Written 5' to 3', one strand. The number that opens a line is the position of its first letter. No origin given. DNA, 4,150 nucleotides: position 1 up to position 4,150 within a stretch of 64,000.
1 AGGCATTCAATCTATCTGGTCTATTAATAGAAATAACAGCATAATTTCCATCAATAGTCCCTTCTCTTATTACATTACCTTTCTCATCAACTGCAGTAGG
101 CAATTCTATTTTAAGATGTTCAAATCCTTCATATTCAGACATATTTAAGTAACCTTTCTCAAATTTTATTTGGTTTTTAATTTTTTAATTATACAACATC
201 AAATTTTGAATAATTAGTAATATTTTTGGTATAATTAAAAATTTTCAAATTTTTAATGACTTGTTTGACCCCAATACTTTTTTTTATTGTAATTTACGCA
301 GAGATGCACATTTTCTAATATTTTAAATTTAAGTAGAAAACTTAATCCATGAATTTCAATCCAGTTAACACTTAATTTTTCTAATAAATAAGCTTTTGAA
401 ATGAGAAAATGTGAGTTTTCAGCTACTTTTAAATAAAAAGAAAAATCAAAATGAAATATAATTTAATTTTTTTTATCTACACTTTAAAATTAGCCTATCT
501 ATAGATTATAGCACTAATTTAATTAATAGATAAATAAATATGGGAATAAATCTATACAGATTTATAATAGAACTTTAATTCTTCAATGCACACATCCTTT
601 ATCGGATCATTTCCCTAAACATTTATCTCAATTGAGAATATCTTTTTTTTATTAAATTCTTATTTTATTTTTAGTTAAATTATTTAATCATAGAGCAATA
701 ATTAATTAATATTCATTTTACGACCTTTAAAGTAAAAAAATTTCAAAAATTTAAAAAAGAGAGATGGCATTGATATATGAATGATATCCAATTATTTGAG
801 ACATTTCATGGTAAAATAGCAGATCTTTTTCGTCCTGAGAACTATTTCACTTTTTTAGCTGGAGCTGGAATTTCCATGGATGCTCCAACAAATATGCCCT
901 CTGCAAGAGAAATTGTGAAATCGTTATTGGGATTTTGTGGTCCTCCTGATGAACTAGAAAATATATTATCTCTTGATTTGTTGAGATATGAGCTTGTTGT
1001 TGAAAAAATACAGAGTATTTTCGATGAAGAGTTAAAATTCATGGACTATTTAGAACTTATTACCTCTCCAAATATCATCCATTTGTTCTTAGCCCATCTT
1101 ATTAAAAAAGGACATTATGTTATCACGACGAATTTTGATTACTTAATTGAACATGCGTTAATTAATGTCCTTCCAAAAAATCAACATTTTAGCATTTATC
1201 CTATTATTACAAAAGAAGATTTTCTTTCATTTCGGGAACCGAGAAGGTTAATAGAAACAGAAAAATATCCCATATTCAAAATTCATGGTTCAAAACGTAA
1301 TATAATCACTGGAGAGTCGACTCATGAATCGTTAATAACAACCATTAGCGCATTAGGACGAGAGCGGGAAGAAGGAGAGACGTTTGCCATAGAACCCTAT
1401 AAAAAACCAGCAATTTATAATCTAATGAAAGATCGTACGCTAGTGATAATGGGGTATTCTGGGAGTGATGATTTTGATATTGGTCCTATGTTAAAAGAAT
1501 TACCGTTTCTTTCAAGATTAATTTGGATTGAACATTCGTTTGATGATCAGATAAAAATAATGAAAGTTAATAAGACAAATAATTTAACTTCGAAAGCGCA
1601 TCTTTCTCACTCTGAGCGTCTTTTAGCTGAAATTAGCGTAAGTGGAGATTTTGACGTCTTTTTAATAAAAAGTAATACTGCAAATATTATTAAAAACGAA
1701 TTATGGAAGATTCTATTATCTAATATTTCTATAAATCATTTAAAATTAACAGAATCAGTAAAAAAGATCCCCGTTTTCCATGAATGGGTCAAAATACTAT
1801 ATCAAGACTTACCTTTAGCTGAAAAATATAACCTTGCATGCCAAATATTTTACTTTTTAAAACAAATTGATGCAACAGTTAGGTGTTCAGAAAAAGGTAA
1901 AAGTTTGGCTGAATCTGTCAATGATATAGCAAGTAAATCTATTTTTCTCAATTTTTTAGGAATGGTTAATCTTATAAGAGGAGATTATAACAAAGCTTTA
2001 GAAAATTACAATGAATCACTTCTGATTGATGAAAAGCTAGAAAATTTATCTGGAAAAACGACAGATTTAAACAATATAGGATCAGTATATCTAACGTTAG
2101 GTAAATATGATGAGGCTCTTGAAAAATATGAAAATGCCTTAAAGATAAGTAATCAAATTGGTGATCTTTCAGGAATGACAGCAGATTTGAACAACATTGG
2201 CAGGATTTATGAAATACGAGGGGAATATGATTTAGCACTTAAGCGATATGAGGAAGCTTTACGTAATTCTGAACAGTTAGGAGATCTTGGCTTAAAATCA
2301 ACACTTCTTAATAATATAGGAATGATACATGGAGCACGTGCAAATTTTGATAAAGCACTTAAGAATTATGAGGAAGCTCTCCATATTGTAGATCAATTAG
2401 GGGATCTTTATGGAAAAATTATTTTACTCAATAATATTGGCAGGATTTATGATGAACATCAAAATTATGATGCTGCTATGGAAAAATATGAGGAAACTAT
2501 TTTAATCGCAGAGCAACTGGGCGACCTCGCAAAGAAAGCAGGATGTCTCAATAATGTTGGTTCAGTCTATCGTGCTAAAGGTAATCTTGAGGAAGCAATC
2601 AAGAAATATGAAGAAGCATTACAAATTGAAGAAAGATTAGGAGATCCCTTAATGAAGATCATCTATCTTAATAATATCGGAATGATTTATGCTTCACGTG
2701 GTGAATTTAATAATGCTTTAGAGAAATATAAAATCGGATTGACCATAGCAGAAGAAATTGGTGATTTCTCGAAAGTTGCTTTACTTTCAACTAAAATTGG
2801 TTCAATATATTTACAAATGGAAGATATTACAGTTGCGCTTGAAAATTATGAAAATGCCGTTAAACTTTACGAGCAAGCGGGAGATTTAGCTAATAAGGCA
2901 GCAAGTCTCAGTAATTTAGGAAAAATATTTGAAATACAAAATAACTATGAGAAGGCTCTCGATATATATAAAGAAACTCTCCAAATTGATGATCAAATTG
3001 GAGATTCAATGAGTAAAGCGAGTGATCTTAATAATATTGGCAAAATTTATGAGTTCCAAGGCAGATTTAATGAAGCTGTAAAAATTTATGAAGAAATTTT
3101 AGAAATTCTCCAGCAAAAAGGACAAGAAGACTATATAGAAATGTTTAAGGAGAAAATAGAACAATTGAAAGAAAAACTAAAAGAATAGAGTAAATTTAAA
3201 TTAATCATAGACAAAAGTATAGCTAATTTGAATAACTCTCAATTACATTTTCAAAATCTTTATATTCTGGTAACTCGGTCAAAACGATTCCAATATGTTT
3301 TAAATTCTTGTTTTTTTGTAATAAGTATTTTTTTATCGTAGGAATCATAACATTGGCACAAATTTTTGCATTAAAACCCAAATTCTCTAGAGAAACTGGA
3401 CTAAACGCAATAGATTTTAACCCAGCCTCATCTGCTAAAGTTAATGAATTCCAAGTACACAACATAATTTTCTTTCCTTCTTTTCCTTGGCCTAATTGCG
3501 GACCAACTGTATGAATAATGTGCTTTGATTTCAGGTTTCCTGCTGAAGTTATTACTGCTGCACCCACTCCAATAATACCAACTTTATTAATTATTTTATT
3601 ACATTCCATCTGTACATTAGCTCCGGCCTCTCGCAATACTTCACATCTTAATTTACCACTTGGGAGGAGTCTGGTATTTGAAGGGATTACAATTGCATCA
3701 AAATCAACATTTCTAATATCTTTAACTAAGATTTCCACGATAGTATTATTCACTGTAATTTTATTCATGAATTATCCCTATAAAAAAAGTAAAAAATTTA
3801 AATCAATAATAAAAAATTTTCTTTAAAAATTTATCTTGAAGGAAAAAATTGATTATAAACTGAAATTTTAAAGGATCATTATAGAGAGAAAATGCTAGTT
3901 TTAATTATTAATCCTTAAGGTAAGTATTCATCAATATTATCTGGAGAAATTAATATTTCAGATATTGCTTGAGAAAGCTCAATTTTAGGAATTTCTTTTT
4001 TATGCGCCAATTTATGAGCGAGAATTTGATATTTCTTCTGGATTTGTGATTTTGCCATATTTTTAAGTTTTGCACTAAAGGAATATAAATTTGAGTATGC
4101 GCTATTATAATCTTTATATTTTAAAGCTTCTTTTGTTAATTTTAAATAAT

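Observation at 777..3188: SIR2_2 (NADase-type sirtuin-like) domain fused directly to ten in-register 40-aa TPRs: candidate single-gene sensor-effector conflict protein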

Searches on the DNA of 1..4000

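Call 69: search_rna_families(source=window, start=1, end=4000, threshold=evalue, max_evalue=0.1)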
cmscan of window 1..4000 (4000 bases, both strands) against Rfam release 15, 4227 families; matches with E-value up to 0.1: 0.
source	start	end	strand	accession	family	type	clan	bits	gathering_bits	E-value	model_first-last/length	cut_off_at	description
